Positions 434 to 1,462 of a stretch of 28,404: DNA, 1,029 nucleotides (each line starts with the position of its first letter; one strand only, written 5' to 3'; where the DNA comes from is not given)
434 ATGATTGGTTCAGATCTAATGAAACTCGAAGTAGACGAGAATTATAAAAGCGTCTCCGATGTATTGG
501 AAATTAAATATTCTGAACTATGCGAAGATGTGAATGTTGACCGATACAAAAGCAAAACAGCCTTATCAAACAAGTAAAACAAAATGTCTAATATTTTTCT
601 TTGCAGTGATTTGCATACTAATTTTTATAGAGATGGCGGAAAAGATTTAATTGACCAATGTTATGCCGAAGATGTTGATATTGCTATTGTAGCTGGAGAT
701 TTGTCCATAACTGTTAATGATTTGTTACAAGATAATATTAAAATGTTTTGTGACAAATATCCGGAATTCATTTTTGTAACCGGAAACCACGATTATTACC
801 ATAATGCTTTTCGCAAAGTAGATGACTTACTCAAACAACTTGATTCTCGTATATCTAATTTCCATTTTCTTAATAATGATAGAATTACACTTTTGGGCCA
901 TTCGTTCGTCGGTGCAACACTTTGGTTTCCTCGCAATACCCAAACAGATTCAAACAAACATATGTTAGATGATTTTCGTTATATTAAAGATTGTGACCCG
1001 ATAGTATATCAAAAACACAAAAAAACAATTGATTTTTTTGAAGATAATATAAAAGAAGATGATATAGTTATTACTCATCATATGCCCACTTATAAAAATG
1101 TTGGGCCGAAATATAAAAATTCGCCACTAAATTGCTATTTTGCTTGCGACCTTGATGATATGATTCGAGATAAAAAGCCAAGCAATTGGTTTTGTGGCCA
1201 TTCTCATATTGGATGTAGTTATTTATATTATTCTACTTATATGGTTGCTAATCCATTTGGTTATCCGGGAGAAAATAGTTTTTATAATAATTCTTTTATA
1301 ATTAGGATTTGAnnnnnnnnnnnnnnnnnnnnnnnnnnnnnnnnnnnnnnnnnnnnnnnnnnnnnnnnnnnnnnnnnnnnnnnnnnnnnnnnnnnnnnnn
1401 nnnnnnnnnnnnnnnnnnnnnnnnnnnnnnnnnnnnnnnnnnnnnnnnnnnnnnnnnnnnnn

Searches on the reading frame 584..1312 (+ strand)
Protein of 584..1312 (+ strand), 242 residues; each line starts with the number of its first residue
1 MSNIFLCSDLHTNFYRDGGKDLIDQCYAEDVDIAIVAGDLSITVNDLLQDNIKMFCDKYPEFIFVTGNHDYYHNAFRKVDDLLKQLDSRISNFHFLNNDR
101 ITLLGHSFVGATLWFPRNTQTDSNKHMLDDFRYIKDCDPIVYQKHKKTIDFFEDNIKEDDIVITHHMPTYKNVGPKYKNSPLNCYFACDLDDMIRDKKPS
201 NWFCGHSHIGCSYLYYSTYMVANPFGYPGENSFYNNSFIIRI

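Call 10: search_protein_families(library=pfam, proteins=[window:584-1312:+], max_evalue=0.001)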
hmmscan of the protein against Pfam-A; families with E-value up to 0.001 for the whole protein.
window:584-1312:+ (242 aa): 2 families
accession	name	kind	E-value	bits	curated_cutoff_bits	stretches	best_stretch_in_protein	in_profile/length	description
PF00149.33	Metallophos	-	3.9e-12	47.4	21.5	1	4-209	3-190/191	Calcineurin-like phosphoesterase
PF12850.12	Metallophos_2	-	1.6e-05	25.4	27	1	4-210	3-119/154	Calcineurin-like phosphoesterase superfamily domain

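Call 35: search_protein_families(library=phrogs, proteins=[window:584-1312:+], max_evalue=0.001)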
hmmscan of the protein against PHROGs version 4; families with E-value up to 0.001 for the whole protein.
window:584-1312:+ (242 aa): 2 families
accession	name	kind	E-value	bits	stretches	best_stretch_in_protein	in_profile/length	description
phrog_1649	-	other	2.3e-44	152.3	1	3-238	37-282/308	metallo-phosphoesterase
phrog_547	-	other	0.00043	20.5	1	30-95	72-133/245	phosphoesterase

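Call 38: search_protein_families(library=ncbifam, proteins=[window:584-1312:+], max_evalue=0.01)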
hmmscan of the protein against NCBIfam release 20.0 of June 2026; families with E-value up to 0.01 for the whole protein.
window:584-1312:+ (242 aa): 1 family
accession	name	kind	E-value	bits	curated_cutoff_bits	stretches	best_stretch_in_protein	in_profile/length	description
TIGR03729.1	acc_ester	subfamily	0.00037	20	148.25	1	6-227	4-239/239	putative phosphoesterase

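Call 65: search_solved_structures(query=window:584-1312:+, max_evalue=0.01)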
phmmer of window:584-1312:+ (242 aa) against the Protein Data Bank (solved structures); distinct sequences matched with E-value up to 0.01: 0.
